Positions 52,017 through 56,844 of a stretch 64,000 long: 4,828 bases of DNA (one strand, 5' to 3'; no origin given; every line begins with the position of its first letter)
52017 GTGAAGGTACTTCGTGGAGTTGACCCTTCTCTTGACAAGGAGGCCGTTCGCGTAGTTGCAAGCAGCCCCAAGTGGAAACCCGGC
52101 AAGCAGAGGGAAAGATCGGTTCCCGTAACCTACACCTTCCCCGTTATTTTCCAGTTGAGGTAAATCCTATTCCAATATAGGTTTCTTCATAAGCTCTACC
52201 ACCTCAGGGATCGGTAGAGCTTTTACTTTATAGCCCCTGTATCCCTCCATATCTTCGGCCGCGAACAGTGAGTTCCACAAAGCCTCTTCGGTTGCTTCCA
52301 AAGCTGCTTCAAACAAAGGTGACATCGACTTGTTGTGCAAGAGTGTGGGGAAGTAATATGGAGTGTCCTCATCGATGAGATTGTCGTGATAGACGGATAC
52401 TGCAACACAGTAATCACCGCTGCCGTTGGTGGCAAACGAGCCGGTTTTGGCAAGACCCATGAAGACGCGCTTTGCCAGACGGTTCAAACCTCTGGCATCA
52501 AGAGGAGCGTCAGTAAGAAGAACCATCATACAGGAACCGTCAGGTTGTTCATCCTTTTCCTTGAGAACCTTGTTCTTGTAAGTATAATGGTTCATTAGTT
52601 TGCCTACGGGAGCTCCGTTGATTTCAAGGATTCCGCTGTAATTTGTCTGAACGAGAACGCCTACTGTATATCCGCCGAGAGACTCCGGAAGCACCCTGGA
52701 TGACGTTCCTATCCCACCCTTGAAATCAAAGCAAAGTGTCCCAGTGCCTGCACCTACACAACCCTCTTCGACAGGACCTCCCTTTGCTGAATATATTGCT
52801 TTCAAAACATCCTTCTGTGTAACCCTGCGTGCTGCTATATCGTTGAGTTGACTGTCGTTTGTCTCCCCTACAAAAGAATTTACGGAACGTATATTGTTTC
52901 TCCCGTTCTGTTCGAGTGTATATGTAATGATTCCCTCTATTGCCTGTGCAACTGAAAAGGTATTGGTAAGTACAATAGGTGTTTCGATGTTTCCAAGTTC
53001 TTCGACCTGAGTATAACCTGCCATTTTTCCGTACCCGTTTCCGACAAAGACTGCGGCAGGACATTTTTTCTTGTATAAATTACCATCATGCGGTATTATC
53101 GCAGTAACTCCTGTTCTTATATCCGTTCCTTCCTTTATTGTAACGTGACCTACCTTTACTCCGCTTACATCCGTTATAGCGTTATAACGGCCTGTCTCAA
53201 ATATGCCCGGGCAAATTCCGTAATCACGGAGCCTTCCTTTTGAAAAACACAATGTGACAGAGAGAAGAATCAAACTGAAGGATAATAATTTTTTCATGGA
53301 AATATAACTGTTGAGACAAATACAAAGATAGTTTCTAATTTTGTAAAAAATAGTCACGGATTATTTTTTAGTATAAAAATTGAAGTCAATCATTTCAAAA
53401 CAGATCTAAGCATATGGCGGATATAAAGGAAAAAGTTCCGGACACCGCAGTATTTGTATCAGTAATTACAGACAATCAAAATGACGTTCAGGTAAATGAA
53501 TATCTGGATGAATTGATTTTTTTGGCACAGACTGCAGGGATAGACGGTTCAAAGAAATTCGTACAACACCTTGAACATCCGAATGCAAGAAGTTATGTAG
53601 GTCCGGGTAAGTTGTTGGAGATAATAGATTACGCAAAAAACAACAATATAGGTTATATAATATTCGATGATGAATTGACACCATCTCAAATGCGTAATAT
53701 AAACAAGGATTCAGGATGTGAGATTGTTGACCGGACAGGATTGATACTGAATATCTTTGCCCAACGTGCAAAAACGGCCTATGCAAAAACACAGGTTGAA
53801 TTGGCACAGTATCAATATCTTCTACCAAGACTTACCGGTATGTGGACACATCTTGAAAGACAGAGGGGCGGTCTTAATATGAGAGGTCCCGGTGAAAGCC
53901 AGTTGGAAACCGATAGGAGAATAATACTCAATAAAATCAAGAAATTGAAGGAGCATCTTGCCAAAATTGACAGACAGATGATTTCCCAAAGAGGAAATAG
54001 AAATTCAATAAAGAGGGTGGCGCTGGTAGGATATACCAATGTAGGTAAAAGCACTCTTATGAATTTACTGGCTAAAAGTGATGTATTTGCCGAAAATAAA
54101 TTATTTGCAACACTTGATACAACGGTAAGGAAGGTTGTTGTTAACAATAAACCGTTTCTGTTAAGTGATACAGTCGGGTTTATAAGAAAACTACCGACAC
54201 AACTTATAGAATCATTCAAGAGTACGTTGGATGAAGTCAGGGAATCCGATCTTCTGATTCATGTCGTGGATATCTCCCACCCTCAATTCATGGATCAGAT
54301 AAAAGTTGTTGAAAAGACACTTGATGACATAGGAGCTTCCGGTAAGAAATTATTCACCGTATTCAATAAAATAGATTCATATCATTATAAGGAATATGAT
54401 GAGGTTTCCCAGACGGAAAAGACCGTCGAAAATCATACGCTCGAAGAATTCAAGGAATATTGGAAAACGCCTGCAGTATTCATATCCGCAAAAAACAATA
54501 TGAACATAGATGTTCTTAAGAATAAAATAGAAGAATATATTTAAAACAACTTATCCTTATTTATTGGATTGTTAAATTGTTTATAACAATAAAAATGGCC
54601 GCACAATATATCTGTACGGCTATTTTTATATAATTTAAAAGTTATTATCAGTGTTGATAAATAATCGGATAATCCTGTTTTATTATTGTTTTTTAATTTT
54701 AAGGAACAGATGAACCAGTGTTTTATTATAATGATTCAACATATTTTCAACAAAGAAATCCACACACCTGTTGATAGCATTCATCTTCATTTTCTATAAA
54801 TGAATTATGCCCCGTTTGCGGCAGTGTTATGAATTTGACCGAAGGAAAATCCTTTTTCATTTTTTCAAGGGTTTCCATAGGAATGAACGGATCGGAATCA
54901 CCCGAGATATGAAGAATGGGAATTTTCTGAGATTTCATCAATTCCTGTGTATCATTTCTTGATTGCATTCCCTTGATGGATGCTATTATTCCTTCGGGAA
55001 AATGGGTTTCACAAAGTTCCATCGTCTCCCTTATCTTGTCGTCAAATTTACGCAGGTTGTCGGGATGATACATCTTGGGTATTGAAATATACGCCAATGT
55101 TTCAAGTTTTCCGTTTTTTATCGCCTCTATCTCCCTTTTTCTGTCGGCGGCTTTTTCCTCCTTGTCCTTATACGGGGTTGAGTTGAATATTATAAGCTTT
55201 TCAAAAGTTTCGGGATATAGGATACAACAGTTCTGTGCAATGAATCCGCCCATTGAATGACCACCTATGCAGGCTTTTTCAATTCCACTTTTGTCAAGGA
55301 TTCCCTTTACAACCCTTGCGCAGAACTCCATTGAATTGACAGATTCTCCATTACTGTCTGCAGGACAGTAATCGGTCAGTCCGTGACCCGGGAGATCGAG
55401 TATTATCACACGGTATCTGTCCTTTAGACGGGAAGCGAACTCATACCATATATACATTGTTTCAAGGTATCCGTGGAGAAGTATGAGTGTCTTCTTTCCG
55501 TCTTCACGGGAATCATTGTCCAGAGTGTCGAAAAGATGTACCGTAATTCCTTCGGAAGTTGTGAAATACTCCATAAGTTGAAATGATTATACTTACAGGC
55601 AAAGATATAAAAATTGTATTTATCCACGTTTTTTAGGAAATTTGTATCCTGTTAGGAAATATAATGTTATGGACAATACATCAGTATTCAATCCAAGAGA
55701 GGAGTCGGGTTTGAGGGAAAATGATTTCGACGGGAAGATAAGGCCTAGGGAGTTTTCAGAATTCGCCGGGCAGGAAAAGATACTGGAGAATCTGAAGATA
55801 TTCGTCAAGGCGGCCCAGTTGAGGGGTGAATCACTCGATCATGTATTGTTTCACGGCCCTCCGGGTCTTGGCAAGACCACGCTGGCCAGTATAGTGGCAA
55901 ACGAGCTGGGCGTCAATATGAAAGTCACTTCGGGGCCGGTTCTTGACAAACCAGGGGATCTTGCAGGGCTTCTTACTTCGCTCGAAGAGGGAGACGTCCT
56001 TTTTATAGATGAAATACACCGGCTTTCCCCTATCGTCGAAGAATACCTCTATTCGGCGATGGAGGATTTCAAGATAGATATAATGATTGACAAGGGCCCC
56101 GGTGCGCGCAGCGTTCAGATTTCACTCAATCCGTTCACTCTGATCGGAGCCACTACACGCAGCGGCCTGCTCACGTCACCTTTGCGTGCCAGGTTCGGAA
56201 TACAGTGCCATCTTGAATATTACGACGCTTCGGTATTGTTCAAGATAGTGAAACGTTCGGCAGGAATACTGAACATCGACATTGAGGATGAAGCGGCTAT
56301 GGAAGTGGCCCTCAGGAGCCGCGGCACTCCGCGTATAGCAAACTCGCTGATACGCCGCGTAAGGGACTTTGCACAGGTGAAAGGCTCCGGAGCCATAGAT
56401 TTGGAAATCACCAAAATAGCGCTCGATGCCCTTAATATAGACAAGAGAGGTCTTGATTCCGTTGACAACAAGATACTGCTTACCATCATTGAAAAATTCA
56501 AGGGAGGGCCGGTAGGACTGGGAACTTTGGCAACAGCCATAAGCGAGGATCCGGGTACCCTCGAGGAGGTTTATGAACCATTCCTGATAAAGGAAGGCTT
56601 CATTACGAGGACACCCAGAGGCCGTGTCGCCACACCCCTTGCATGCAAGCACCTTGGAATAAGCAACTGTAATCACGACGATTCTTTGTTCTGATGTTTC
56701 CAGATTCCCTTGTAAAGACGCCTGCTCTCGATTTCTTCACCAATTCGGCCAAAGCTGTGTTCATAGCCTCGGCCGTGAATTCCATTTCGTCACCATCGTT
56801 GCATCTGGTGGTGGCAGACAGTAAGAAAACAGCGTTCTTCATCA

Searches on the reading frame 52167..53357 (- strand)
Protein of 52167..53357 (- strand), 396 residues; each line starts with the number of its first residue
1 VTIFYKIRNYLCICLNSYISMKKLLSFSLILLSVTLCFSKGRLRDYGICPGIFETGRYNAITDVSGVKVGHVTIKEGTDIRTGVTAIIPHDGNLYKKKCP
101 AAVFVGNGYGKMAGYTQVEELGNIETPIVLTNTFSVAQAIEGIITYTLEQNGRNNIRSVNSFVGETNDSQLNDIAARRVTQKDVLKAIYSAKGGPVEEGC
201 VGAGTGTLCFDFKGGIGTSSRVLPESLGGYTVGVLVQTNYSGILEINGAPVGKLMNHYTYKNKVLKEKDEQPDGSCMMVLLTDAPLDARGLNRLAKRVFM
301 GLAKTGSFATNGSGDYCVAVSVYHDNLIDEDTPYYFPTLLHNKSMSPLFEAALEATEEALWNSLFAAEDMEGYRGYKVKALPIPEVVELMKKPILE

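Call 63: search_protein_families(library=pfam, proteins=[window:52167-53357:-], max_evalue=0.00001)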
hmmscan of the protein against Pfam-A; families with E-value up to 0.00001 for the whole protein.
window:52167-53357:- (396 aa): 1 family
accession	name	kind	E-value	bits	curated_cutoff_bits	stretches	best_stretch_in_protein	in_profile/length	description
PF03576.19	Peptidase_S58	-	5.1e-114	381.3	23.9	1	59-377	1-306/307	Peptidase family S58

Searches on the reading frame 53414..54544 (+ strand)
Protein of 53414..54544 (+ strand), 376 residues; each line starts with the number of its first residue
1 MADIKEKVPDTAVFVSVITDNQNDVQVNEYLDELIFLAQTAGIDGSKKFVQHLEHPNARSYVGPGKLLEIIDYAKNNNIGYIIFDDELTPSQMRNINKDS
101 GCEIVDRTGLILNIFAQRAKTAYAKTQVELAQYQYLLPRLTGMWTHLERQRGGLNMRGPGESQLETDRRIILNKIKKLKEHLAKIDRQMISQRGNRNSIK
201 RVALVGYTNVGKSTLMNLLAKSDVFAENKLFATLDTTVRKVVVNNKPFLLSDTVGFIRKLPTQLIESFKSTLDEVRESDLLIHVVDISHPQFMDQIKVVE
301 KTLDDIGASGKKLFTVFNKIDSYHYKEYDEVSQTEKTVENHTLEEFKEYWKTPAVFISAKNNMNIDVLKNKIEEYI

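Call 63: search_protein_families(library=pfam, proteins=[window:53414-54544:+], max_evalue=0.00001)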
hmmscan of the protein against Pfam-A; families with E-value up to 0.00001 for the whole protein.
window:53414-54544:+ (376 aa): 6 families
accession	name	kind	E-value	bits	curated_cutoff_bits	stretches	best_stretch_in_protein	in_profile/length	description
PF16360.10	GTP-bdg_M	-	2.4e-29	102.1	29.5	1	118-196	1-79/79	GTP-binding GTPase Middle Region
PF13167.11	GTP-bdg_N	-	3.8e-28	98.3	25.4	1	29-116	2-89/89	GTP-binding GTPase N-terminal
PF01926.29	MMR_HSR1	-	4.6e-23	81.9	21.9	1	201-319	1-113/113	50S ribosome-binding GTPase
PF00009.33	GTP_EFTU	-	1.2e-07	31.9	26.5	1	275-375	90-185/188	Elongation factor Tu GTP binding domain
PF00071.28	Ras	-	2.8e-06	27.5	21.6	1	202-367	2-151/162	Ras family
PF02421.24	FeoB_N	-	4.5e-06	26.7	27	0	201-371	2-155/156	Ferrous iron transport protein B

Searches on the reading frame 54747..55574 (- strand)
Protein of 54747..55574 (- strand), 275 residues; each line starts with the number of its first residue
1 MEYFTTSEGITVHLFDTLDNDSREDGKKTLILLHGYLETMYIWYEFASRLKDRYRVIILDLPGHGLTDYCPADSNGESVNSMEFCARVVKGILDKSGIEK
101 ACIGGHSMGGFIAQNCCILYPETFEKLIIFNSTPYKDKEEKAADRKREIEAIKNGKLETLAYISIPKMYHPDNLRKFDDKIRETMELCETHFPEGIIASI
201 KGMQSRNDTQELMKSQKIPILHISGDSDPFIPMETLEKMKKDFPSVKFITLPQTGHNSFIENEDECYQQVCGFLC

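Call 63: search_protein_families(library=pfam, proteins=[window:54747-55574:-], max_evalue=0.00001)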
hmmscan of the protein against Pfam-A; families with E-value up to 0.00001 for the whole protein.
window:54747-55574:- (275 aa): 6 families
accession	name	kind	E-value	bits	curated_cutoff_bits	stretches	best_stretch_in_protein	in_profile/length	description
PF00561.26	Abhydrolase_1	-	9.5e-30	104.5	25.8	1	29-262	2-244/245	alpha/beta hydrolase fold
PF12146.15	Hydrolase_4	-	2.6e-16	60.1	27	1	27-262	4-238/239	Serine aminopeptidase, S33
PF12697.13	Abhydrolase_6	-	1e-15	59.4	26.3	1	30-266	1-214/217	Alpha/beta hydrolase family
PF12695.13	Abhydrolase_5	-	5.3e-07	30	27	0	92-152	50-109/164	Alpha/beta hydrolase family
PF08386.16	Abhydrolase_4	-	1.6e-06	28.6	21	1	207-269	24-85/103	TAP-like protein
PF03096.20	Ndr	-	2.4e-06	26.9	23.3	1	45-236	47-238/283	Ndr family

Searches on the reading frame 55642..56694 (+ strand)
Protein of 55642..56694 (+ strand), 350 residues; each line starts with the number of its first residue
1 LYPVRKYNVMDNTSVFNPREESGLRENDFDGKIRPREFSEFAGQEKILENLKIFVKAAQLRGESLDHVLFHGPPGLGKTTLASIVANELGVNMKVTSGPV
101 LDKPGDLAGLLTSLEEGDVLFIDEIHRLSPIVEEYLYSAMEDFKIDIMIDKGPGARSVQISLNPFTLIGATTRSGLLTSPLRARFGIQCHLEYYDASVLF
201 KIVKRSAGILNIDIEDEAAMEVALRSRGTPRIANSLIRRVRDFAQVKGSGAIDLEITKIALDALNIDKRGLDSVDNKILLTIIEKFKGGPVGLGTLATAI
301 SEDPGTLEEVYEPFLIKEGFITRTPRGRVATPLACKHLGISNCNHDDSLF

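Call 63: search_protein_families(library=pfam, proteins=[window:55642-56694:+], max_evalue=0.00001)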
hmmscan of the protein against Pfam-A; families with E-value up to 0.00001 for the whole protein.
window:55642-56694:+ (350 aa): 5 families
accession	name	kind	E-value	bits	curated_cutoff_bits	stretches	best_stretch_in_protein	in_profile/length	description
PF05496.18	RuvB_N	-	4.9e-78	260.8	27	1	33-191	1-159/159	Holliday junction DNA helicase RuvB P-loop domain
PF17864.7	AAA_lid_4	-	3.6e-29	100.8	27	1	194-267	1-74/74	RuvB AAA lid domain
PF05491.19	RuvB_C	-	8.3e-25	87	24.7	1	269-338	2-71/72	RuvB C-terminal winged helix domain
PF00004.35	AAA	-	2.1e-21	77.2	21.2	1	68-192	1-130/131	ATPase family associated with various cellular activities (AAA)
PF07728.20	AAA_5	-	4.3e-07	30.5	22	0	110-185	60-139/139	AAA domain (dynein-related subfamily)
